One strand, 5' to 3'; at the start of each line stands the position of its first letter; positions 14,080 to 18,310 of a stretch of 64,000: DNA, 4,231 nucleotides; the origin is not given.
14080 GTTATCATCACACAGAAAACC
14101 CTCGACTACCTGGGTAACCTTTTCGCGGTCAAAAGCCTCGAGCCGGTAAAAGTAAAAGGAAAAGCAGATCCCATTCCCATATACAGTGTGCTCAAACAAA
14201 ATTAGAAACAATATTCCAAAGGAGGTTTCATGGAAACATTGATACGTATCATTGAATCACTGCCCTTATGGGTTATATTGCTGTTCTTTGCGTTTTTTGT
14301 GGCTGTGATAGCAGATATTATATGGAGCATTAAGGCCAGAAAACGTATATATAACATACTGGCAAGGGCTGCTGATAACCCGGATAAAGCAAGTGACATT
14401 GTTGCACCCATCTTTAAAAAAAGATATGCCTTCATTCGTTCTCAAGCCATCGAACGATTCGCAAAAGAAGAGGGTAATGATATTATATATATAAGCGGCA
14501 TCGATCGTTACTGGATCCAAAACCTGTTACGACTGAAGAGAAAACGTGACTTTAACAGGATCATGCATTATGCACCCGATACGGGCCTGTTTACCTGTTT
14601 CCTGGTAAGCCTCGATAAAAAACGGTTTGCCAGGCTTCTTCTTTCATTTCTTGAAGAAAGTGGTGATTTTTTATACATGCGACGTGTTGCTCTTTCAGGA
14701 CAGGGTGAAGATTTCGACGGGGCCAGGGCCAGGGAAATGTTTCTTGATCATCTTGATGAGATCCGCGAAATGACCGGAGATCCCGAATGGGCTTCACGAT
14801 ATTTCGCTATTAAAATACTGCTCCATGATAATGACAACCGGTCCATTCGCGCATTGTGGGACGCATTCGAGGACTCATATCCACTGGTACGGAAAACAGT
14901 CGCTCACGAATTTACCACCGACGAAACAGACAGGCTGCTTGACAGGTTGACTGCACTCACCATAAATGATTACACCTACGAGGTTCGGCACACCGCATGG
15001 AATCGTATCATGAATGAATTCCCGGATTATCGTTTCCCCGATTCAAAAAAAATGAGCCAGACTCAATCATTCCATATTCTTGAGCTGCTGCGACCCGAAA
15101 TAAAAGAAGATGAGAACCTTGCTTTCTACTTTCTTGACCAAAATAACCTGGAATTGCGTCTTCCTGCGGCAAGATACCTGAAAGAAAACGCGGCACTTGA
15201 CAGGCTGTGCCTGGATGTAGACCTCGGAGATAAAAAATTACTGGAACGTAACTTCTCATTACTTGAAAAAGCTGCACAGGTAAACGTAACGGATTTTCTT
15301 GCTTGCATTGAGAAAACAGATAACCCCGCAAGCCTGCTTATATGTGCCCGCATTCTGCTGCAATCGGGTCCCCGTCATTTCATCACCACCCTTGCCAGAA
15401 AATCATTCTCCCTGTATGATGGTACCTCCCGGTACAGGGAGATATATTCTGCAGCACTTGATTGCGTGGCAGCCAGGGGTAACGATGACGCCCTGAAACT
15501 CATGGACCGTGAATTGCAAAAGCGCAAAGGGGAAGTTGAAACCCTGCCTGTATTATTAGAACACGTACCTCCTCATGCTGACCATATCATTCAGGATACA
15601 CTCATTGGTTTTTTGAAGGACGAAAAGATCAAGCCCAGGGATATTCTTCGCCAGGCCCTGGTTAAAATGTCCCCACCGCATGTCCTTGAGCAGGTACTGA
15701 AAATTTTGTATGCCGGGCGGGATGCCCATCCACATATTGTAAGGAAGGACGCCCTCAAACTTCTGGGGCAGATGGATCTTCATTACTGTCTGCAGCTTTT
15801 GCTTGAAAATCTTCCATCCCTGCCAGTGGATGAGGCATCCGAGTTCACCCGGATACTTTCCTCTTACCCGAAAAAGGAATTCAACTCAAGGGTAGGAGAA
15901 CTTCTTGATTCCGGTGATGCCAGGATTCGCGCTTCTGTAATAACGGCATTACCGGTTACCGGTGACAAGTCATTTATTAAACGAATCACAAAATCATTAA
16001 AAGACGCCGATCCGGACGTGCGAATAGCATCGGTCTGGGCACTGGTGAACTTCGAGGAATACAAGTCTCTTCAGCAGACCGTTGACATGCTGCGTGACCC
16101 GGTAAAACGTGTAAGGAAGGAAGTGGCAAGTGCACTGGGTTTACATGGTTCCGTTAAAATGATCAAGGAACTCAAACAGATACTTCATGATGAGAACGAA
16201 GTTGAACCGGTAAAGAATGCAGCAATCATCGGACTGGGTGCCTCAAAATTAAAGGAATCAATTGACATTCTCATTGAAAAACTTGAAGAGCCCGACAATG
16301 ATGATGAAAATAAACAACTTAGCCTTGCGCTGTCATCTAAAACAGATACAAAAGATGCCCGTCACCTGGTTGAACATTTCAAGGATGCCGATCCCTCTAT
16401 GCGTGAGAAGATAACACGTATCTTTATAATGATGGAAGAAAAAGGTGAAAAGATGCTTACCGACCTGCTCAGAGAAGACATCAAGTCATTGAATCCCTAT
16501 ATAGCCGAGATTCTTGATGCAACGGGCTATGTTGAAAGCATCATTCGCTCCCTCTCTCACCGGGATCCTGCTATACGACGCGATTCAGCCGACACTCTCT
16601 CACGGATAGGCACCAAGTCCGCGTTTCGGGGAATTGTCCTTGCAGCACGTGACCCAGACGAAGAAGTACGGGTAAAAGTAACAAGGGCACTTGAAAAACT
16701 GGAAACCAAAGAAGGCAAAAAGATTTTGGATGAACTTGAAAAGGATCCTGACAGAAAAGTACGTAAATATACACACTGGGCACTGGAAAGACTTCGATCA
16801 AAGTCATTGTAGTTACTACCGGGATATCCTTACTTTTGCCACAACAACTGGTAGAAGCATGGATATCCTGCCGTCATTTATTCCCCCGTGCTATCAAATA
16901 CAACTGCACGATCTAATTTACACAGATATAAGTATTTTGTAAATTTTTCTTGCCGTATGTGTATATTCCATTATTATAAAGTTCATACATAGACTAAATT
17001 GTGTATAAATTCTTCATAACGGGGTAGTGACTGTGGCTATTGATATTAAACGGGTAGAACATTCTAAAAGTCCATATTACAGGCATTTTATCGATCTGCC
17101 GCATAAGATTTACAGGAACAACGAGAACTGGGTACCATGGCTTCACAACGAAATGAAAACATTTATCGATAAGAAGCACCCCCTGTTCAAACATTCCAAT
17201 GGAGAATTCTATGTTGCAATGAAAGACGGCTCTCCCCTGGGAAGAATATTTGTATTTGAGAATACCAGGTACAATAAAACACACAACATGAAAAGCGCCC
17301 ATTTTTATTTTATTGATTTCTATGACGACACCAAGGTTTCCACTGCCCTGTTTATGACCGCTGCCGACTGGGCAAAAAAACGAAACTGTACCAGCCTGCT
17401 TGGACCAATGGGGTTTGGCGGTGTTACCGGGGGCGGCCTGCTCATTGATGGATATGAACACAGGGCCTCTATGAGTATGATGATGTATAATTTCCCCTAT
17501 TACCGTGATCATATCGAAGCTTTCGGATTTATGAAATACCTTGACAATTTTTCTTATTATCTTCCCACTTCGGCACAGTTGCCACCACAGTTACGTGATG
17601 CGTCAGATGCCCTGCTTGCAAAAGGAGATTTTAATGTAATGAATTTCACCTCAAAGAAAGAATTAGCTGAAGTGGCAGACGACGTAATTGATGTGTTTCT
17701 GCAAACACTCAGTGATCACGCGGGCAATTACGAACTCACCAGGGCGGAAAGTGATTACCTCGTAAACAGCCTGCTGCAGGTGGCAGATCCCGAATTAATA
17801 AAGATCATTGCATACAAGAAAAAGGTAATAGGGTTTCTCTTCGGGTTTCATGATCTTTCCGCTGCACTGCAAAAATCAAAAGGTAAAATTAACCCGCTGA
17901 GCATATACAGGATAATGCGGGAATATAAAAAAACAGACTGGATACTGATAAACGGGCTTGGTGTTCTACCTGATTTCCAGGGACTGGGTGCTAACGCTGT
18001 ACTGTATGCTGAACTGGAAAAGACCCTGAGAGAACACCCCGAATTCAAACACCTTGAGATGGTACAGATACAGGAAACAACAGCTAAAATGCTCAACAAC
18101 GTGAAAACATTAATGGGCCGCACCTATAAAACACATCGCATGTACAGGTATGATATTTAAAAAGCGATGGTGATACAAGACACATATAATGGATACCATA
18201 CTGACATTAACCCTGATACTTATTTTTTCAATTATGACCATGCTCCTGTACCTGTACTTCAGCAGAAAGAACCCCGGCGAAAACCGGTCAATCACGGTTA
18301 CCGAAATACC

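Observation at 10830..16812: Local cyclic-nucleotide circuit: cNMP-gated MscS channel divergent from GAF-PAS adenylyl cyclase + HEAT-repeat membrane protein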

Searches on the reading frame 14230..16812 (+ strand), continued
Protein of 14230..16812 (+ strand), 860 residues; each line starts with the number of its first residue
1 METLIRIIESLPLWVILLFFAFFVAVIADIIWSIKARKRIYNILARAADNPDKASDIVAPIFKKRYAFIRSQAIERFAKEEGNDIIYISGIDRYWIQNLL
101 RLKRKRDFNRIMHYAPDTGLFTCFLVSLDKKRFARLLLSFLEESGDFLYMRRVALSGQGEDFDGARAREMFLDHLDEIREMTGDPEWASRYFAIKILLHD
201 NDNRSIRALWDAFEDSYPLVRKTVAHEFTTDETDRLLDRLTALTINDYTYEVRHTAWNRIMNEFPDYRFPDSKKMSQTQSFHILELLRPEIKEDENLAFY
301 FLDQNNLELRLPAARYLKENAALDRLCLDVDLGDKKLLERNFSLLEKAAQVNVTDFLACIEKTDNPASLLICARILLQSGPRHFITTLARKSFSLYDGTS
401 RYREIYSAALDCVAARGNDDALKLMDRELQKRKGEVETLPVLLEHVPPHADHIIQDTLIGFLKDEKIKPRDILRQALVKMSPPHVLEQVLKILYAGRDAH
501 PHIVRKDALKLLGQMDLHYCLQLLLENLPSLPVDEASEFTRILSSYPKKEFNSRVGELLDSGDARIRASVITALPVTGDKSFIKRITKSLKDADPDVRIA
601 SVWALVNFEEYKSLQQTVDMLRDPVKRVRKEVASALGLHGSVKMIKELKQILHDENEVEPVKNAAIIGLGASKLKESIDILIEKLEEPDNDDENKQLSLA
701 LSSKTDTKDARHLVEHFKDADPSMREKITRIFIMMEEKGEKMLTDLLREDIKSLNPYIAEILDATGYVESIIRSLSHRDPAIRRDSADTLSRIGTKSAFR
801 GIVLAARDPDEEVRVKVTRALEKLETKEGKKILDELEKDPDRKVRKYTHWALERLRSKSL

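Call 78: search_protein_families(library=pfam, alignment_id=A6, max_evalue=0.0001)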
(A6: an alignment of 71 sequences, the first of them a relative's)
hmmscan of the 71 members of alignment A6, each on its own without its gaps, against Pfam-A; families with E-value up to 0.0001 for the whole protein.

A. member 1, L001:7151-8278:+ (375 aa): 1 family
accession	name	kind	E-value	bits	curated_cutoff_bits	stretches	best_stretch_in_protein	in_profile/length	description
PF00583.31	Acetyltransf_1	-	1e-08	35.9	20.7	0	252-347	31-101/116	Acetyltransferase (GNAT) family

B. families by the number of members that match (of 71 scanned): 86 families (the first 25 are shown)
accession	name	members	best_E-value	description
PF01343.23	Peptidase_S49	10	5.7e-75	Peptidase family S49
PF08541.16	ACP_syn_III_C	5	4.3e-36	3-Oxoacyl-[acyl-carrier-protein (ACP)] synthase III C terminal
PF08545.16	ACP_syn_III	5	5e-33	3-Oxoacyl-[acyl-carrier-protein (ACP)] synthase III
PF00270.35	DEAD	4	4.4e-51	DEAD/DEAH box helicase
PF00271.37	Helicase_C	4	1.7e-33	Helicase conserved C-terminal domain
PF03880.21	DbpA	4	2.5e-19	DbpA RNA binding domain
PF04851.21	ResIII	4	1.4e-06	Type III restriction enzyme, res subunit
PF00248.27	Aldo_ket_red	3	7.8e-87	Aldo/keto reductase family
PF13377.12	Peripla_BP_3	3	9.1e-34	Periplasmic binding protein-like domain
PF00356.27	LacI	3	2.3e-19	Bacterial regulatory proteins, lacI family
PF13407.12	Peripla_BP_4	3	5e-16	Periplasmic binding protein domain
PF00583.31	Acetyltransf_1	3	1e-08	Acetyltransferase (GNAT) family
PF00108.29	Thiolase_N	3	3.3e-08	Thiolase, N-terminal domain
PF25145.1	NfeD1b_N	3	6e-06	NfeD1b, N-terminal domain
PF03116.20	NQR2_RnfD_RnfE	2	5.9e-86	NQR2, RnfD, RnfE family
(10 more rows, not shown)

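Call 79: search_protein_families(library=pfam, proteins=[L062:4198-5952:-, L077:1012-2826:-, L025:4208-6019:+, L049:4440-6164:+, L015:4892-6205:-, L048:4646-6286:-, L074:3442-6279:-, L010:3882-5849:-, L077:7214-7732:+], max_evalue=0.00001)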
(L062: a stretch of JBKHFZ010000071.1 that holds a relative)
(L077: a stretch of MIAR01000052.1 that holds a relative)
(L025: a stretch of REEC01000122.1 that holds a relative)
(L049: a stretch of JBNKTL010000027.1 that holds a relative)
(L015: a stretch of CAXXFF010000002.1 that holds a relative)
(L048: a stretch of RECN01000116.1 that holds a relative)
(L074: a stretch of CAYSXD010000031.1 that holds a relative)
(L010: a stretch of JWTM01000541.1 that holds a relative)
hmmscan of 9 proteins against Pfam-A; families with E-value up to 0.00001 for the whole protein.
L062:4198-5952:- (584 aa): 4 families
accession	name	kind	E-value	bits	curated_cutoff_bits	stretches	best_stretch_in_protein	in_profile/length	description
PF00270.35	DEAD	-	2.7e-49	167.5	26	1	25-192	1-166/167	DEAD/DEAH box helicase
PF00271.37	Helicase_C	-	3.5e-31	108.2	23.5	1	227-336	1-110/110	Helicase conserved C-terminal domain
PF03880.21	DbpA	-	3.4e-16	59.5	25.6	1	510-578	2-70/72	DbpA RNA binding domain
PF04851.21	ResIII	-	2.3e-07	31.3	22.5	1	22-186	2-162/164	Type III restriction enzyme, res subunit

L077:1012-2826:- (604 aa): 1 family
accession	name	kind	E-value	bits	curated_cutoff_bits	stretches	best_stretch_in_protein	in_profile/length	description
PF05960.17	DUF885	-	1.3e-159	533.7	32.4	1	46-593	1-532/532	Bacterial protein of unknown function (DUF885)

L025:4208-6019:+ (603 aa): 1 family
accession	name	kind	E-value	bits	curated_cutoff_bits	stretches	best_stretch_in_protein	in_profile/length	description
PF01973.23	MptE-like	-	1.9e-36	125.8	34.6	1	196-363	2-169/171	6-hydroxymethylpterin diphosphokinase MptE-like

L049:4440-6164:+ (574 aa): 6 families
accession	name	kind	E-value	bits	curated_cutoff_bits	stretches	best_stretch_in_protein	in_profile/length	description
PF12833.13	HTH_18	-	1.6e-20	73.6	33.6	1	495-573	1-79/80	Helix-turn-helix domain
PF13492.12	GAF_3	-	3e-10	41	27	1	326-448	1-129/129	GAF domain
PF13185.12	GAF_2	-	6.6e-08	33.3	28.6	1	326-447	3-136/136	GAF domain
PF16927.11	HisKA_7TM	-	2.1e-07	31.5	28.6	1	24-241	3-211/224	N-terminal 7TM region of histidine kinase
PF00165.29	HTH_AraC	-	5.5e-06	26.8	26.6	0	537-573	7-42/42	Bacterial regulatory helix-turn-helix proteins, AraC family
PF01590.32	GAF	-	8.4e-06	26.8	22.4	0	327-446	2-133/133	GAF domain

L015:4892-6205:- (437 aa): 1 family
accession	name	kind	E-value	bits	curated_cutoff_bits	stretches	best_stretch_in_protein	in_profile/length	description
PF00860.26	Xan_ur_permease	-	2.1e-98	330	27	1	22-396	2-385/389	Permease family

L048:4646-6286:- (546 aa): 5 families
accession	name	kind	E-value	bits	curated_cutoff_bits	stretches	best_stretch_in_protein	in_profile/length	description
PF01593.30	Amino_oxidase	-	7.4e-34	118.2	19.8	1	46-528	2-442/443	Flavin containing amine oxidoreductase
PF13450.12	NAD_binding_8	-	3.5e-15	56.5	21.9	1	40-101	1-62/68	NAD(P)-binding Rossmann-like domain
PF01266.30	DAO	-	3.4e-14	53.6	27.9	2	251-525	134-351/353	FAD dependent oxidoreductase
PF07992.20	Pyr_redox_2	-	3.6e-08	33.6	26.1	1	37-72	2-38/291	Pyridine nucleotide-disulphide oxidoreductase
PF00070.33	Pyr_redox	-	4e-06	27.7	22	0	38-70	2-34/82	Pyridine nucleotide-disulphide oxidoreductase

L074:3442-6279:- (945 aa): 5 families
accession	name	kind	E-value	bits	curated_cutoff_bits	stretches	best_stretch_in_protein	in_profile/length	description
PF13487.12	HD_5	-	5.7e-34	117.7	27.2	1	809-925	59-170/170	HD domain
PF02743.24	dCache_1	-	6.8e-17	62.3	45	1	47-240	15-184/240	Cache domain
PF01966.28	HD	-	7.9e-15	55.6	22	2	644-737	2-83/116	HD domain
PF01590.32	GAF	-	2.3e-11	44.8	22.4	1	447-610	1-131/133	GAF domain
PF22673.2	MCP-like_PDC_1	-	1.3e-06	29.3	27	1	145-204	55-113/113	Methyl-accepting chemotaxis protein-like, first PDC sensor domain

L010:3882-5849:- (655 aa): 3 families
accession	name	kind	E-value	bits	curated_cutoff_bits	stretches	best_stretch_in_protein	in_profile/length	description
PF00122.25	E1-E2_ATPase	-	1.4e-51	175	28.1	1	145-323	2-180/181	E1-E2 ATPase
PF00702.32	Hydrolase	-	4.1e-35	122.3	26.4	1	343-552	4-190/191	haloacid dehalogenase-like hydrolase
PF08282.18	Hydrolase_3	-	1.4e-06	28.7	20.9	0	533-576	203-246/255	haloacid dehalogenase-like hydrolase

L077:7214-7732:+ (172 aa): 1 family
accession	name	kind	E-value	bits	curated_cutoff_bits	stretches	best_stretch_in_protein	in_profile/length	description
PF00027.35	cNMP_binding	-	2.3e-13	50.4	27.5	1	38-121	2-86/89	Cyclic nucleotide-binding domain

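Call 81: find_related_loci(query=A2, collection=metagenome_contigs, flank=5000)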
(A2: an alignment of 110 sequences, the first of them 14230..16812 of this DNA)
Query A2 (860 aa) in metagenome_contigs; peptide patterns used: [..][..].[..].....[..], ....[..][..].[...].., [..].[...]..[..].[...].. (x = any residue, [..] = any of these).
600 stretches matched a pattern (row limit reached: there are more); 202 encode a relative of the query (tblastn E <= 1e-3); the best 80 are kept; 80 distinct loci.
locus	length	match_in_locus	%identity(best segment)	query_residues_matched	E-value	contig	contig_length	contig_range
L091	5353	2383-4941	51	7-860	0e+0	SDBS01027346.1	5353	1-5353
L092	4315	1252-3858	48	1-860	0e+0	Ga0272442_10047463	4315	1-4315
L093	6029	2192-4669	51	36-860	0e+0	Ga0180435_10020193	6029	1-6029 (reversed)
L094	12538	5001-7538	46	8-860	0e+0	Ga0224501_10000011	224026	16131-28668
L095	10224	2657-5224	51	1-860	0e+0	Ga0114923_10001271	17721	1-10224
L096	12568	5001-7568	47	7-860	0e+0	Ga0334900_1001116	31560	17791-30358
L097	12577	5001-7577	48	1-860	0e+0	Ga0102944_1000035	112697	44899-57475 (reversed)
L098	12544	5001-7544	47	11-860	0e+0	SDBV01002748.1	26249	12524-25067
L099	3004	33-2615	46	1-860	0e+0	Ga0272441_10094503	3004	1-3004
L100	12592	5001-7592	45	1-860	0e+0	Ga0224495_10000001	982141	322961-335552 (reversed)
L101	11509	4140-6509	47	65-860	0e+0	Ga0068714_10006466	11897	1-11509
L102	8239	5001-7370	47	65-860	0e+0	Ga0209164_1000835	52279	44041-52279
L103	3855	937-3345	45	58-860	0e+0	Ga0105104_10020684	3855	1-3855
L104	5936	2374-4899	44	16-860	0e+0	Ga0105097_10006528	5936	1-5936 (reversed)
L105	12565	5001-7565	43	1-856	0e+0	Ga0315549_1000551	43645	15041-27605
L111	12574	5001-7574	41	1-859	0e+0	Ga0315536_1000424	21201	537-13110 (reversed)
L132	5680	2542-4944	40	61-860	0e+0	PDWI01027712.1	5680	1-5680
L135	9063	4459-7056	37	1-857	4e-173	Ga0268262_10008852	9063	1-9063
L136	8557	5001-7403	41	62-860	5e-173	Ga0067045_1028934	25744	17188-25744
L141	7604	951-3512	36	6-860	6e-170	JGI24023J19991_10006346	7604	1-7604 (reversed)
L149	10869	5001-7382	38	68-860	2e-166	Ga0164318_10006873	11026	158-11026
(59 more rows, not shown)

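Call 86: search_protein_families(library=pfam, proteins=[L132:1390-2343:+, L132:659-1393:+, L136:3074-4846:-, L136:2196-3176:-, L135:2486-4444:+, L098:4013-4945:+, L149:4342-4806:+, L141:459-932:+, L111:4486-5004:+, L103:165-692:+], max_evalue=0.01)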
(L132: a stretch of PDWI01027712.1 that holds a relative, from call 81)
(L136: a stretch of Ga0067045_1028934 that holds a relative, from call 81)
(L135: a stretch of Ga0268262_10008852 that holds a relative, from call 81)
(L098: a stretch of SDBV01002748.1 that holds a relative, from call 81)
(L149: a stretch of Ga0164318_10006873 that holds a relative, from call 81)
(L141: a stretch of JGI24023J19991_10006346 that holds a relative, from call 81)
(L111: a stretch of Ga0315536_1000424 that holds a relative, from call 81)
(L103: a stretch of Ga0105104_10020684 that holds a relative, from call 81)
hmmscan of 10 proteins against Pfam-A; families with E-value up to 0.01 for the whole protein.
L132:1390-2343:+ (317 aa): 1 family
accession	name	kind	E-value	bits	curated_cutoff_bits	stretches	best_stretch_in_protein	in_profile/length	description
PF02653.21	BPD_transp_2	-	5.5e-37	127.8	26.8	1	9-289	2-269/269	Branched-chain amino acid transport system / permease component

L132:659-1393:+ (244 aa): 1 family
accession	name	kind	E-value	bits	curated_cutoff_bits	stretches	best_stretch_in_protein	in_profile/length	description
PF02653.21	BPD_transp_2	-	2.5e-30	106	26.8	1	7-223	55-266/269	Branched-chain amino acid transport system / permease component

L136:3074-4846:- (590 aa): 0 families

L136:2196-3176:- (326 aa): 0 families

L135:2486-4444:+ (652 aa): 7 families
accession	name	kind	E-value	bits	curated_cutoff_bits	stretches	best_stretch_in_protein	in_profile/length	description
PF00211.25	Guanylate_cyc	-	3.5e-14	53.3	21.9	1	367-563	7-171/183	Adenylate and Guanylate cyclase catalytic domain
PF13596.12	PAS_10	-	6.7e-08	33.6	22.1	1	210-316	2-104/106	PAS domain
PF13426.13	PAS_9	-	4e-06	27.5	27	1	219-314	3-98/103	PAS domain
PF13492.12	GAF_3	-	9.1e-06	26.5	27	1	46-187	2-128/129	GAF domain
PF13185.12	GAF_2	-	2.6e-05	24.9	28.6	1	44-187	2-136/136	GAF domain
PF00989.32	PAS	-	0.00015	22.2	22.6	1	211-276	5-71/113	PAS fold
PF08448.16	PAS_4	-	0.00027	21.6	23.1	1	213-316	1-104/110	PAS fold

L098:4013-4945:+ (310 aa): 6 families
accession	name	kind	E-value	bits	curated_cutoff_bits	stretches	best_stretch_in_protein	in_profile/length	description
PF13185.12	GAF_2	-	4.5e-10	40.3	28.6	1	35-166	3-132/136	GAF domain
PF08448.16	PAS_4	-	2.1e-07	31.6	23.1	1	197-294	2-99/110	PAS fold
PF00989.32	PAS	-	3.2e-07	30.8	22.6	1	192-295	3-108/113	PAS fold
PF01590.32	GAF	-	7.2e-06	27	22.4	1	38-166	4-130/133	GAF domain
PF13596.12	PAS_10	-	0.00016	22.7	22.1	1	195-297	4-102/106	PAS domain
PF13188.13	PAS_8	-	0.0019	18.5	21.8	1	194-248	5-56/65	PAS domain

L149:4342-4806:+ (154 aa): 2 families
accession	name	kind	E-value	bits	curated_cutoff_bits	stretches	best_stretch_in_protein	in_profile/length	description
PF13492.12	GAF_3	-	0.00027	21.8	27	1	24-148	4-123/129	GAF domain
PF01590.32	GAF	-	0.0027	18.7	22.4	1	24-148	4-129/133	GAF domain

L141:459-932:+ (157 aa): 0 families

L111:4486-5004:+ (172 aa): 0 families

L103:165-692:+ (175 aa): 1 family
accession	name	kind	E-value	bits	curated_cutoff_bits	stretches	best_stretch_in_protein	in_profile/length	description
PF13185.12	GAF_2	-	0.0027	18.4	28.6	1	99-155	78-134/136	GAF domain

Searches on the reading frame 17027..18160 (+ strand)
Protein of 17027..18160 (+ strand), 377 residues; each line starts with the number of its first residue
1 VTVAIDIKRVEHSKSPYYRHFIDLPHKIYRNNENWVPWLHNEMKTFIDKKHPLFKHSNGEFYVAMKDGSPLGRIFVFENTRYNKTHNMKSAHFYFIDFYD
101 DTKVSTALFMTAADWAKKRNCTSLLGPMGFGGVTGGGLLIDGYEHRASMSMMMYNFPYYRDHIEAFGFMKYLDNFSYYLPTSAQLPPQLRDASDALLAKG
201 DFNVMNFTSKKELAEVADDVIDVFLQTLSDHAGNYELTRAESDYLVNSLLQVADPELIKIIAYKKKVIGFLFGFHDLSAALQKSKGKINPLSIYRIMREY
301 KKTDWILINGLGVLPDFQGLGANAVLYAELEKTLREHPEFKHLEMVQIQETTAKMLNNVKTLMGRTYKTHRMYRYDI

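Call 10: search_protein_families(library=pfam, proteins=[window:17027-18160:+], max_evalue=0.001)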
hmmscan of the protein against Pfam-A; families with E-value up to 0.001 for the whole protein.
window:17027-18160:+ (377 aa): 1 family
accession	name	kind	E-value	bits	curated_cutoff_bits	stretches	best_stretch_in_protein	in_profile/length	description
PF00583.31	Acetyltransf_1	-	1.1e-09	39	20.7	1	254-349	31-101/116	Acetyltransferase (GNAT) family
